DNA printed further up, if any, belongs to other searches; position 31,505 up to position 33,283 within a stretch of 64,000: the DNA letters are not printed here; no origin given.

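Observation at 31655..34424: SpoVAEA-like/SpoVAF-like pair downstream of spoIIAA-spoIIAB-sigF without spoVAC/AD/AEB, with a dodecin gene and a small membrane protein in between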

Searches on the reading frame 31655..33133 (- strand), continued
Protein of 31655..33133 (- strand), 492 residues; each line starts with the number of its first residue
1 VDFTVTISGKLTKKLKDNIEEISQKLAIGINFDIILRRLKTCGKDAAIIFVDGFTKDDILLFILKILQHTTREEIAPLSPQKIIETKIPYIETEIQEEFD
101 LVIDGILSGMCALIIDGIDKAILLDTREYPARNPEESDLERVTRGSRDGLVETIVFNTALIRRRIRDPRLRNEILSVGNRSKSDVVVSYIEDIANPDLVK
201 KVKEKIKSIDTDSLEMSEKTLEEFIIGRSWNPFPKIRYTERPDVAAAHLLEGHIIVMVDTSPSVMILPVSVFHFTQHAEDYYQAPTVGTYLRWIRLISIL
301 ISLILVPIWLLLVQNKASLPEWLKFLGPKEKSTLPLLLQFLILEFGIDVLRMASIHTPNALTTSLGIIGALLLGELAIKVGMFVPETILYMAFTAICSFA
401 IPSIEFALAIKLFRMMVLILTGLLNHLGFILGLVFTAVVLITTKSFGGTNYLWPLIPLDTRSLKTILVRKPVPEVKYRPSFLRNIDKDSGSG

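Call 18: find_encoding_contigs(protein=P0007, flank=10000, max_places=1)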
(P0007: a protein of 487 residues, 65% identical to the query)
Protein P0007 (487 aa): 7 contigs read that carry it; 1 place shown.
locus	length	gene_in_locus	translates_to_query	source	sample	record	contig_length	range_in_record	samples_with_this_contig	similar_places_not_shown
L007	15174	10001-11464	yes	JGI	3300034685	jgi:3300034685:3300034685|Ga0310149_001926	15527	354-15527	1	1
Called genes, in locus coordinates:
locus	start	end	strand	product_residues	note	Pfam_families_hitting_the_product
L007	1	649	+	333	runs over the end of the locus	?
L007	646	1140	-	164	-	PF00994:MoCF_biosynth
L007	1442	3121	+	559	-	PF03606:DcuC (weak), PF03553:Na_H_antiporter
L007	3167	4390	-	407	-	PF00817:IMS, PF11798:IMS_HHH (weak), PF21999:IMS_HHH_1 (weak), PF11799:IMS_C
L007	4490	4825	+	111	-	PF01740:STAS, PF13466:STAS_2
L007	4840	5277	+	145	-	PF13581:HATPase_c_2, PF02518:HATPase_c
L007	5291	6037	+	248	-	PF01381:HTH_3 (faint), PF04542:Sigma70_r2, PF04539:Sigma70_r3, PF08281:Sigma70_r4_2, PF04545:Sigma70_r4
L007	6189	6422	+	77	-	-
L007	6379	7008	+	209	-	PF12164:SporV_AA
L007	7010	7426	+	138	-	PF13782:SpoVAB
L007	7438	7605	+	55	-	-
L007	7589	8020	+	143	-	PF03862:SpoVAC_SpoVAEB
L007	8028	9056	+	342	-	PF07451:SpoVAD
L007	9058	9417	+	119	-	PF03862:SpoVAC_SpoVAEB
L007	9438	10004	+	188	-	PF14097:SpoVAE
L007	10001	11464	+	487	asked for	PF03323:GerA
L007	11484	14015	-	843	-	PF00912:Transgly, PF00905:Transpeptidase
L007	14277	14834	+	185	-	PF09560:Spore_YunB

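Call 20: find_homologous_proteins(query=L005:8038-9060:+, max_evalue=1e-10)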
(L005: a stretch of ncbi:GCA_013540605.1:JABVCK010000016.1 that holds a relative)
Query L005:8038-9060:+ (340 aa): 8000 proteins with E <= 1e-10 among 8000 candidates; the best 120 are listed.
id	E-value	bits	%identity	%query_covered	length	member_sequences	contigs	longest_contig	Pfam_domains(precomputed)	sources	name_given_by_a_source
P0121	3.0e-224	761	100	100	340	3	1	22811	PF07451.18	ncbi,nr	ncbi:MAG: stage V sporulation protein AD [Bacillota bacterium]|nr:stage V sporulation protein AD [Ba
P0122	6.8e-185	632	81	100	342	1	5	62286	PF07451.18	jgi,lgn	jgi:stage V sporulation protein AD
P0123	1.4e-178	611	78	100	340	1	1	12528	PF07451.18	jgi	-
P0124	4.6e-178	610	79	100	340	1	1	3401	PF07451.18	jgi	jgi:stage V sporulation protein AD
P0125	5.8e-178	609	79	100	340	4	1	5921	PF07451.18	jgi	jgi:stage V sporulation protein AD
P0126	2.2e-177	607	78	100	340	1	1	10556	PF07451.18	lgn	-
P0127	5.5e-171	586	75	100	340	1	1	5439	PF07451.18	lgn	-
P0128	4.0e-169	580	75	100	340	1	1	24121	PF07451.18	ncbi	-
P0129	1.3e-166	572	74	100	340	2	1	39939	PF07451.18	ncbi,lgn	-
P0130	7.6e-162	556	72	99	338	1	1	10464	PF07451.18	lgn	-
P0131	4.2e-161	554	72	99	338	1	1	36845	PF07451.18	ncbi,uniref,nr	ncbi:stage V sporulation protein AD [Fervidicella metallireducens AeB]|uniref:Stage V sporulation pr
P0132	1.0e-158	546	69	99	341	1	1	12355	PF07451.18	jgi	jgi:stage V sporulation protein AD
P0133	1.6e-157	542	70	98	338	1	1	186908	PF07451.18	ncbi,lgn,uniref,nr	ncbi:stage V sporulation protein AD [Caloramator quimbayensis]|uniref:Stage V sporulation protein AD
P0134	1.9e-157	542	71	98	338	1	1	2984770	PF07451.18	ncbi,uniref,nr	ncbi:stage V sporulation protein AD [Caloramator sp. E03]|uniref:stage V sporulation protein AD n=1 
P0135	2.0e-157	542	71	99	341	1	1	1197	PF07451.18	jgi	jgi:stage V sporulation protein AD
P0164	3.7e-152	524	69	98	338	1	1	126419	PF07451.18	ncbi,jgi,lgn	-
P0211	2.7e-148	512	67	99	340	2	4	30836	PF07451.18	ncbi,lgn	-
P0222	1.5e-147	509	66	99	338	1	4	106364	PF07451.18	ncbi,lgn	-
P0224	1.6e-147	509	68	98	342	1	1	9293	PF07451.18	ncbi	-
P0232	8.8e-147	507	66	99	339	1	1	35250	PF07451.18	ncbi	-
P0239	2.2e-146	505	66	97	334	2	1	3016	PF07451.18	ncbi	-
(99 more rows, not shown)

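Call 28: list_cluster_members(proteins=[P0129, P0128, P0164, P0211, P0222, P0224, P0232, P0239, P0130, P0123])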
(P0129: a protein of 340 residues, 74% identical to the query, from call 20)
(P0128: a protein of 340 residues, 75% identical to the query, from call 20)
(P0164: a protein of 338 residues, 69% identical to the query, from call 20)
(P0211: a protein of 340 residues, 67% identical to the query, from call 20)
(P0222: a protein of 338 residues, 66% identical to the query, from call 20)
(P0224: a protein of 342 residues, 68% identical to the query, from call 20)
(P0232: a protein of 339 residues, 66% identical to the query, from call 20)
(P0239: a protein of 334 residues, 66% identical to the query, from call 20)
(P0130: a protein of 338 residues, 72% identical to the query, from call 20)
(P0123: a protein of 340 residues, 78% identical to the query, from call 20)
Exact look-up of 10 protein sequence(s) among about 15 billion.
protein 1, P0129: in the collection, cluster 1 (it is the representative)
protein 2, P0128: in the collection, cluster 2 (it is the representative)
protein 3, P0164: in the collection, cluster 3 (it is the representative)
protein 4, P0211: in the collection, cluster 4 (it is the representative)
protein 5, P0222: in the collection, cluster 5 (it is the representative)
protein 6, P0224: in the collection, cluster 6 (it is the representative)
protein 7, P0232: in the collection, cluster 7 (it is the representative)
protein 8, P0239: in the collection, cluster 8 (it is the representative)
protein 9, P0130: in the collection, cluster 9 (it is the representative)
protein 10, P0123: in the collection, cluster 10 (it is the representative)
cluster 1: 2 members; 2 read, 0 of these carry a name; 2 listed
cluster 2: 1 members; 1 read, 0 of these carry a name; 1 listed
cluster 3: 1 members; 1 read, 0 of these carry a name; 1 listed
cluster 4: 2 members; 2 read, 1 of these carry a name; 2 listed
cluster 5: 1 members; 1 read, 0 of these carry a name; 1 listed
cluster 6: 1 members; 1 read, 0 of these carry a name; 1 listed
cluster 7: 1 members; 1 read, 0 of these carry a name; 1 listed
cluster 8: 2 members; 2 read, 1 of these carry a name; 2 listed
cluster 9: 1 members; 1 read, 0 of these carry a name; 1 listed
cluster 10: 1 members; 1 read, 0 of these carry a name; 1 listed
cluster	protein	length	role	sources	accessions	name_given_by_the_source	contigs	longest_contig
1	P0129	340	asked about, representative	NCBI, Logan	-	-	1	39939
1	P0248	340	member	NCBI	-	-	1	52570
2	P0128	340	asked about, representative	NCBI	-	-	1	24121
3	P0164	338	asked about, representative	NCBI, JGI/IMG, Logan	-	-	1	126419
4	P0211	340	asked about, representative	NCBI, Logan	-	-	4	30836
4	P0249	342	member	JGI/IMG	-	stage V sporulation protein AD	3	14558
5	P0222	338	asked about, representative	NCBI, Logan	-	-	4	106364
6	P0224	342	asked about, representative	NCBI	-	-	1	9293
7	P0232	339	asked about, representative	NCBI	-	-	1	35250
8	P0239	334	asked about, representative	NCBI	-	-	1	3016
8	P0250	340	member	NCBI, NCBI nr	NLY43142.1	MAG: stage V sporulation protein AD [Clostridiaceae bacterium] | stage V sporulation protein AD [Clostridiaceae bacterium]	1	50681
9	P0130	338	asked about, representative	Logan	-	-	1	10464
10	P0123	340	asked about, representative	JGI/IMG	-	-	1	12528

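Call 49: search_solved_structures(query=window:31655-33121:-, max_evalue=0.001, show_alignments=1)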
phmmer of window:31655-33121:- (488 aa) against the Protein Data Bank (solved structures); distinct sequences matched with E-value up to 0.001: 2.
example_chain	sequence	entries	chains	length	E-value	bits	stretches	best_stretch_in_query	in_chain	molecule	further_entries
6o59_A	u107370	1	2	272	5.9e-34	120.9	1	7-267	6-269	Germination protein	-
9prb_A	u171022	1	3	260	1.5e-16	63.5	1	80-270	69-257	Spore germination protein GerIA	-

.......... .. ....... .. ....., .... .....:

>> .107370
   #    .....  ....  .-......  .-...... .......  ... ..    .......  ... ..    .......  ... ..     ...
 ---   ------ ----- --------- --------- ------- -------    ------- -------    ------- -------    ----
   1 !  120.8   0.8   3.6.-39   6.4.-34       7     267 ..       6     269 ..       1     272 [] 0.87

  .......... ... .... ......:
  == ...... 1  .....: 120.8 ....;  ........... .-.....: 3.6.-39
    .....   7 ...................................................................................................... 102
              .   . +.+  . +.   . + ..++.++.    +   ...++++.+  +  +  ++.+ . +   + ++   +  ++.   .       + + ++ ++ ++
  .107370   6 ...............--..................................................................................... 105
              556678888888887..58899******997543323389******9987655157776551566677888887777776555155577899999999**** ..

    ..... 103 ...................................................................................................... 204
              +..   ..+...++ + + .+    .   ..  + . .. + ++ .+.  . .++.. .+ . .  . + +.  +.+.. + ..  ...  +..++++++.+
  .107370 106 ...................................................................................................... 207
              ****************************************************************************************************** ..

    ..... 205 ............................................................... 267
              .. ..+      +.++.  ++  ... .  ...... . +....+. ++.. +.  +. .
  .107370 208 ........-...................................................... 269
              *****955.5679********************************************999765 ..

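Call 76: find_encoding_contigs(protein=P0129, flank=8000, max_places=4)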
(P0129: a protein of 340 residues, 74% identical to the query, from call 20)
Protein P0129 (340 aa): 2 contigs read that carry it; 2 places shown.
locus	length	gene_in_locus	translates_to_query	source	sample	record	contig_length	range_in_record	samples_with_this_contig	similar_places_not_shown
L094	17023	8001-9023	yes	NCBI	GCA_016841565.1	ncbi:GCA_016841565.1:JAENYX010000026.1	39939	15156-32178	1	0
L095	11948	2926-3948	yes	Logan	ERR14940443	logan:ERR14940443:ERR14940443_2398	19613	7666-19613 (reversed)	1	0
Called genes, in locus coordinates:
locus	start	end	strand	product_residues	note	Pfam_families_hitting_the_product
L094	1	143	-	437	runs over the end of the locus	PF00278:Orn_DAP_Arg_deC, PF02784:Orn_Arg_deC_N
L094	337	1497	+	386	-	PF00266:Aminotran_5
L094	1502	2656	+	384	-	PF22025:ThiI_fer, PF02926:THUMP, PF02568:ThiI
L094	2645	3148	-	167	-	PF00994:MoCF_biosynth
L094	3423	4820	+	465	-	PF03553:Na_H_antiporter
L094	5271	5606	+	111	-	PF01740:STAS, PF13466:STAS_2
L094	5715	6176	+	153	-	PF13581:HATPase_c_2, PF02518:HATPase_c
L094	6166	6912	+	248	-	PF04542:Sigma70_r2, PF04539:Sigma70_r3, PF01381:HTH_3 (faint), PF05263:DUF722 (faint), PF08281:Sigma70_r4_2, PF04545:Sigma70_r4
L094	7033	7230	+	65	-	-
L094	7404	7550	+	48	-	-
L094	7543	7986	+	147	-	PF03862:SpoVAC_SpoVAEB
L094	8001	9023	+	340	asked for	PF07451:SpoVAD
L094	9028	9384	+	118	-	PF03862:SpoVAC_SpoVAEB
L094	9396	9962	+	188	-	PF14097:SpoVAE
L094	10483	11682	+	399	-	-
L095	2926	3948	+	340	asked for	PF07451:SpoVAD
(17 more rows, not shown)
